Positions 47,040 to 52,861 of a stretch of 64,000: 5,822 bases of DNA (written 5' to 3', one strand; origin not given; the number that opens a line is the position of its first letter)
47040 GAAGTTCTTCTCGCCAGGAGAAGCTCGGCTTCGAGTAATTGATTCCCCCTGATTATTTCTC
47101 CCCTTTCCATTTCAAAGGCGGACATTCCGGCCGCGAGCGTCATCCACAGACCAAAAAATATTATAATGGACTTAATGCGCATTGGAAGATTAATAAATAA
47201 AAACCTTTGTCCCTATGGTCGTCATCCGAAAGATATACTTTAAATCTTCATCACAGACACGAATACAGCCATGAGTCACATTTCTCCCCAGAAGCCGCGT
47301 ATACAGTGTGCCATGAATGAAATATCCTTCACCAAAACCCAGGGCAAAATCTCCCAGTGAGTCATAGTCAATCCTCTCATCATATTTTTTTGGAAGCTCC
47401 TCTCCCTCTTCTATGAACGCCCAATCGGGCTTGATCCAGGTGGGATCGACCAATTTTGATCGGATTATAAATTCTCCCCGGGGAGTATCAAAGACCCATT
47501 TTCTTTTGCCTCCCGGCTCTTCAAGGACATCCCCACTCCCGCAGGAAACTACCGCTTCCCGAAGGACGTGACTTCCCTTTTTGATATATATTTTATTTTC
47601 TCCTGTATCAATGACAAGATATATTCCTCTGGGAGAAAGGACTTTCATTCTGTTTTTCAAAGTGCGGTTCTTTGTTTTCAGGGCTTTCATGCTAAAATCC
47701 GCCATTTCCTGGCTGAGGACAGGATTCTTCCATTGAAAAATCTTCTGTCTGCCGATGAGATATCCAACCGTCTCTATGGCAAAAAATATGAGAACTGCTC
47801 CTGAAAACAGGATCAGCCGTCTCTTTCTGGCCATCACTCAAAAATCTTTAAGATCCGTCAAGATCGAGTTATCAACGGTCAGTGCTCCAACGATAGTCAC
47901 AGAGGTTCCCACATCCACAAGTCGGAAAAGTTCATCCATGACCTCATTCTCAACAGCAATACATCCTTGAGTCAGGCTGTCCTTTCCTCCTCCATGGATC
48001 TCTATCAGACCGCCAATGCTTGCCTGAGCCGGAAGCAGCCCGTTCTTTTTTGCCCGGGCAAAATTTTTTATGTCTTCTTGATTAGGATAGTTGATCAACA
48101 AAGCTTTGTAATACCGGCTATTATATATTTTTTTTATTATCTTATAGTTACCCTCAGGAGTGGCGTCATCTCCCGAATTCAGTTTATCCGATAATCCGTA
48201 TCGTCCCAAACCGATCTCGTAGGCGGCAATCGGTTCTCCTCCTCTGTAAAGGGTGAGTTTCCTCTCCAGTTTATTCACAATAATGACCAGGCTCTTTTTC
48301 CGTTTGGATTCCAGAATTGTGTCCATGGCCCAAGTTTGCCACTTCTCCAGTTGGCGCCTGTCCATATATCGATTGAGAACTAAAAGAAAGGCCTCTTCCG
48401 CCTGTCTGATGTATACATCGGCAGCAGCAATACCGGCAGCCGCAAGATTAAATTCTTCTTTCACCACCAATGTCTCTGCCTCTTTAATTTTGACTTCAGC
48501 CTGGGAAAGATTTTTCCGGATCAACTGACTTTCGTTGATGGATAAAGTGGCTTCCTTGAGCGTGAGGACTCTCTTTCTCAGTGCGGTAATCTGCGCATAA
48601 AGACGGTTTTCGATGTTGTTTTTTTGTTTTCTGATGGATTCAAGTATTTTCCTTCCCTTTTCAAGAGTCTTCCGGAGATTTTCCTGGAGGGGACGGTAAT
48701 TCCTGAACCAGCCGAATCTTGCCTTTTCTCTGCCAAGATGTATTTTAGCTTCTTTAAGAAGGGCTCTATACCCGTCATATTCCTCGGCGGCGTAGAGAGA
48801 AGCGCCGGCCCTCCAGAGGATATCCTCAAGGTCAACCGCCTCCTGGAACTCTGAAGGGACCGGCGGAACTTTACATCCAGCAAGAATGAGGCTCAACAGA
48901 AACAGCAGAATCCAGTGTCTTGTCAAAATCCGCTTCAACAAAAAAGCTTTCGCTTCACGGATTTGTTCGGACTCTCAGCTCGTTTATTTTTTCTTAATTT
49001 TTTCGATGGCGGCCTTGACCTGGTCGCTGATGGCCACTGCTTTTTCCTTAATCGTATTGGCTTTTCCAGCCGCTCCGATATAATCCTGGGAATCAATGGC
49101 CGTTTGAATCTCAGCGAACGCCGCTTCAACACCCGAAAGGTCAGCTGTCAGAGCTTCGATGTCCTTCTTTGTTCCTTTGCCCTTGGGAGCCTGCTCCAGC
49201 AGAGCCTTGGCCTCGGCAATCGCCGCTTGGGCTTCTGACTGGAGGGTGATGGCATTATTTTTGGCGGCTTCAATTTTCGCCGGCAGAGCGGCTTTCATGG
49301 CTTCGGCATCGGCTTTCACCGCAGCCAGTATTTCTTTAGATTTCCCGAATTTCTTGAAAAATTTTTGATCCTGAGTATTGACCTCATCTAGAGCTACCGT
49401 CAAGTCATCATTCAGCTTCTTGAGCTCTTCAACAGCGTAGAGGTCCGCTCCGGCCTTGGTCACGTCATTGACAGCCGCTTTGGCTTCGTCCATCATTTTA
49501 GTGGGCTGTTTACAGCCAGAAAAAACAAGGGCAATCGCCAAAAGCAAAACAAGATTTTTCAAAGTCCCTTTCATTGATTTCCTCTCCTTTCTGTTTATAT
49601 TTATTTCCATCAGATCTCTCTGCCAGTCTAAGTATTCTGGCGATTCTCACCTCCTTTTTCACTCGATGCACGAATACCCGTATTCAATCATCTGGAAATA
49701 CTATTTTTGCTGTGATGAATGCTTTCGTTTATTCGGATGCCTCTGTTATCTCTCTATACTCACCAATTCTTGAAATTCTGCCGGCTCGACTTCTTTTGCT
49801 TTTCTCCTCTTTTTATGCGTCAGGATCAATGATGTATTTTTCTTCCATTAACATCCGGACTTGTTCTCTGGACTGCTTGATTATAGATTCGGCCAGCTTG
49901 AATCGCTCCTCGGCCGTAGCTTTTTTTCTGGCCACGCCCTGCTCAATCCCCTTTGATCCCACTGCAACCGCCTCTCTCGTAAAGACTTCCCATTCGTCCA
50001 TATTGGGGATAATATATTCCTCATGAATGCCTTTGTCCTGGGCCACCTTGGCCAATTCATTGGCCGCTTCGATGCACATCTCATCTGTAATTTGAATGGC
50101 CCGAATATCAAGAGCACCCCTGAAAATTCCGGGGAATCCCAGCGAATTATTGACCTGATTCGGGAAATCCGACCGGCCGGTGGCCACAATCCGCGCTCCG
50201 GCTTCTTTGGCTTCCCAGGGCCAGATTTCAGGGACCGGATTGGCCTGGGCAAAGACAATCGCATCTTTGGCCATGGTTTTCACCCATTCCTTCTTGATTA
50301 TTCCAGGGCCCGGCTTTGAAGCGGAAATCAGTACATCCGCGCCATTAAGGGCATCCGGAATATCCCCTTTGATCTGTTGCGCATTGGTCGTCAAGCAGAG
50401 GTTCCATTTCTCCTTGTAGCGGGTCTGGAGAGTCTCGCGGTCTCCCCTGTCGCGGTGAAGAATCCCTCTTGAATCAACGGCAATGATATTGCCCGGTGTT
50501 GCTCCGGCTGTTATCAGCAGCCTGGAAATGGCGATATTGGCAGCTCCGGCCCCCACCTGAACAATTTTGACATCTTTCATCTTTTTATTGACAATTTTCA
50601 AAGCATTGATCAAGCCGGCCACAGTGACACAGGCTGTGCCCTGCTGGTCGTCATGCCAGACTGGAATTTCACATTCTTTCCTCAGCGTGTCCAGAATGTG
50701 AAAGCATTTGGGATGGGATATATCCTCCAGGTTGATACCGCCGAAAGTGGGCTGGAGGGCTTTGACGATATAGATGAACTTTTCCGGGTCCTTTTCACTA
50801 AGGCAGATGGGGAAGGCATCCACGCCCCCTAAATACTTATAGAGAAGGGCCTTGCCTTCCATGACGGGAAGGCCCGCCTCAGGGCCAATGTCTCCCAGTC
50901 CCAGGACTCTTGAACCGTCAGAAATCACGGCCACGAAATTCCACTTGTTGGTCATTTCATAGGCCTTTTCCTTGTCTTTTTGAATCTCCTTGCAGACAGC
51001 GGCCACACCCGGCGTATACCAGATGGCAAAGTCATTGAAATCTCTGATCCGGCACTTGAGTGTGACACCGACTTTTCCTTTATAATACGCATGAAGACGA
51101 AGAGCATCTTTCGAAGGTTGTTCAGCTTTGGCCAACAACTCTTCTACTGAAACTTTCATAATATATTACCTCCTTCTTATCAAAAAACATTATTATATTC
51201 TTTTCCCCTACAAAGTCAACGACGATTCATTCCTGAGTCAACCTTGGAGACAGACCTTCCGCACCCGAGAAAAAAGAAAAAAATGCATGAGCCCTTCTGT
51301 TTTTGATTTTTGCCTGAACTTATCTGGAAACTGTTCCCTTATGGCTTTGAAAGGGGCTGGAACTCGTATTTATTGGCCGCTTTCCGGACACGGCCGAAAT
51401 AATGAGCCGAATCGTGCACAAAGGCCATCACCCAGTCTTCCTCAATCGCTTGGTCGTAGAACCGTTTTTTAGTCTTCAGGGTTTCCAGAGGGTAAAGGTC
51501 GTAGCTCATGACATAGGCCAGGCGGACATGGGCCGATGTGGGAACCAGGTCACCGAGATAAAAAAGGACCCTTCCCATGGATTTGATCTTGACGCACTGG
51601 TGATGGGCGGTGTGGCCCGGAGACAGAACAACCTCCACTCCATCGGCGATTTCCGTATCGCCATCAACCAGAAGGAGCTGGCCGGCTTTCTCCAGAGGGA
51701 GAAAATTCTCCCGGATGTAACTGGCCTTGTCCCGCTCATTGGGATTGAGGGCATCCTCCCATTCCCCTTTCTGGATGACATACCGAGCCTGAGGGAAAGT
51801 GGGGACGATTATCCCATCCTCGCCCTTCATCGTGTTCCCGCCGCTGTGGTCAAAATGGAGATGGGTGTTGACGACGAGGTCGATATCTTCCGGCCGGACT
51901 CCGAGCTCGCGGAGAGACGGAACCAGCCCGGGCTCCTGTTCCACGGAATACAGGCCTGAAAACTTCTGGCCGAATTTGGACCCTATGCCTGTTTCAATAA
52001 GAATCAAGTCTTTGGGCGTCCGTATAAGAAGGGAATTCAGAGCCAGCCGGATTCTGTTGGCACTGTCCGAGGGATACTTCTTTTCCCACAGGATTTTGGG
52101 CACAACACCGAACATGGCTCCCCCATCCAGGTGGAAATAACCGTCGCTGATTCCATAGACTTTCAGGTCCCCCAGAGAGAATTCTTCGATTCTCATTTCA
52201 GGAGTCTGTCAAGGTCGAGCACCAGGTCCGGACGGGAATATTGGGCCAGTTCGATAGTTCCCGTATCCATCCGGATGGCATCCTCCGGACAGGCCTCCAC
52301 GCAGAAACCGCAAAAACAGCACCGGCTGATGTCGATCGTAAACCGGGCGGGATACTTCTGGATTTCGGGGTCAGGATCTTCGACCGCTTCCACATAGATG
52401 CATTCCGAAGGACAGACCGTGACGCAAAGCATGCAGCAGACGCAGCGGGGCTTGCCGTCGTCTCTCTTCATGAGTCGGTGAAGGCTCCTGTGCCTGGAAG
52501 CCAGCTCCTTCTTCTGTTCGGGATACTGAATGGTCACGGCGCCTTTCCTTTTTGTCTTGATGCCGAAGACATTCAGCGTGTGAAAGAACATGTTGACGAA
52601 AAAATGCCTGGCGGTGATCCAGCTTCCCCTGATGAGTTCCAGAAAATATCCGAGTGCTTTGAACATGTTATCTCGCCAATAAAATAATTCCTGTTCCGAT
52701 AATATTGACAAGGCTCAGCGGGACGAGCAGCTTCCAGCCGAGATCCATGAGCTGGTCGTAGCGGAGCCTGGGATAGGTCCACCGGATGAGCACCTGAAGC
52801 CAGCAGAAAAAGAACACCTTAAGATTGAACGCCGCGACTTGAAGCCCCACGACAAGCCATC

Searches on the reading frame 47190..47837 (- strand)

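Call 40: search_protein_families(library=pfam, proteins=[window:47190-47837:-])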
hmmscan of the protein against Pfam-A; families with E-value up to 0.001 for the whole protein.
window:47190-47837:- (215 aa): 1 family
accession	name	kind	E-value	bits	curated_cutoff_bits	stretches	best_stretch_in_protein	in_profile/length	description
PF03734.19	YkuD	-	8.9e-21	75.4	23.4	1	73-214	3-146/146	L,D-transpeptidase catalytic domain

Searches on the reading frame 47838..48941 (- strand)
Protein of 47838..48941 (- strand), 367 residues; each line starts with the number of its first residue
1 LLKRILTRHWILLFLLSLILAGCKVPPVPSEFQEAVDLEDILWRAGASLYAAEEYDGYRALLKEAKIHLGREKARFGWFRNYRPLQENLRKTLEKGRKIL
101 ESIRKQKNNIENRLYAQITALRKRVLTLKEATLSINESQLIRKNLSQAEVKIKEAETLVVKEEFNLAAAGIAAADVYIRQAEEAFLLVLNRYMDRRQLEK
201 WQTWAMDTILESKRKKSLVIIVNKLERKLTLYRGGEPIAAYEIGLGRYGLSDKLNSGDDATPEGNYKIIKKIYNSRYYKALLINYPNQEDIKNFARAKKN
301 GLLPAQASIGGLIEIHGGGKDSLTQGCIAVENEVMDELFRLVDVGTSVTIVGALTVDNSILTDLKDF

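Call 40: search_protein_families(library=pfam, proteins=[window:47838-48941:-])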
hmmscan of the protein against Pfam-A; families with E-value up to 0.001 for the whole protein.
window:47838-48941:- (367 aa): 2 families
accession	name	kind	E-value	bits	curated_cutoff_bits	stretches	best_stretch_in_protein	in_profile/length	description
PF03734.19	YkuD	-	1.5e-20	74.7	23.4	1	219-350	3-146/146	L,D-transpeptidase catalytic domain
PF10112.14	Halogen_Hydrol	-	0.00029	21.3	29.8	0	123-161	48-86/191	5-bromo-4-chloroindolyl phosphate hydrolysis protein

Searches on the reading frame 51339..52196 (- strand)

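Call 40: search_protein_families(library=pfam, proteins=[window:51339-52196:-])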
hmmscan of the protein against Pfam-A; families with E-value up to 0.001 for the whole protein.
window:51339-52196:- (285 aa): 2 families
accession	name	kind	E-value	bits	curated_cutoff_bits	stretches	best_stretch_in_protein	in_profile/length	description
PF00753.33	Lactamase_B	-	1e-20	74.9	22.7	1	54-236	7-171/196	Metallo-beta-lactamase superfamily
PF12706.13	Lactamase_B_2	-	0.00018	21.6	27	1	98-225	24-151/200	Beta-lactamase superfamily domain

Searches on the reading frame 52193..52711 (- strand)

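Call 41: search_protein_families(library=pfam, proteins=[window:52193-52711:-])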
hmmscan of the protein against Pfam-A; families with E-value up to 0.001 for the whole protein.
window:52193-52711:- (172 aa): 7 families
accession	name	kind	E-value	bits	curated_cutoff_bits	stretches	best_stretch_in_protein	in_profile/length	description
PF12838.12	Fer4_7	-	6.4e-08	33.4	27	1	89-145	1-52/52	4Fe-4S dicluster domain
PF00037.32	Fer4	-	2.7e-07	30.5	21.1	1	125-147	2-24/24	4Fe-4S binding domain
PF14697.11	Fer4_21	-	1.1e-06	29.1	35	0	88-106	39-58/59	4Fe-4S dicluster domain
PF13484.11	Fer4_16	-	4.7e-06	27.7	30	0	130-152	1-23/66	4Fe-4S double cluster binding domain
PF13187.11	Fer4_9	-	1.5e-05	25.3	27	1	89-146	1-52/52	4Fe-4S dicluster domain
PF13183.11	Fer4_8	-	4.4e-05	24.4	27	0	70-103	35-67/68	4Fe-4S dicluster domain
PF13534.11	Fer4_17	-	0.00017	22.5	22.2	0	127-144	42-59/61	4Fe-4S dicluster domain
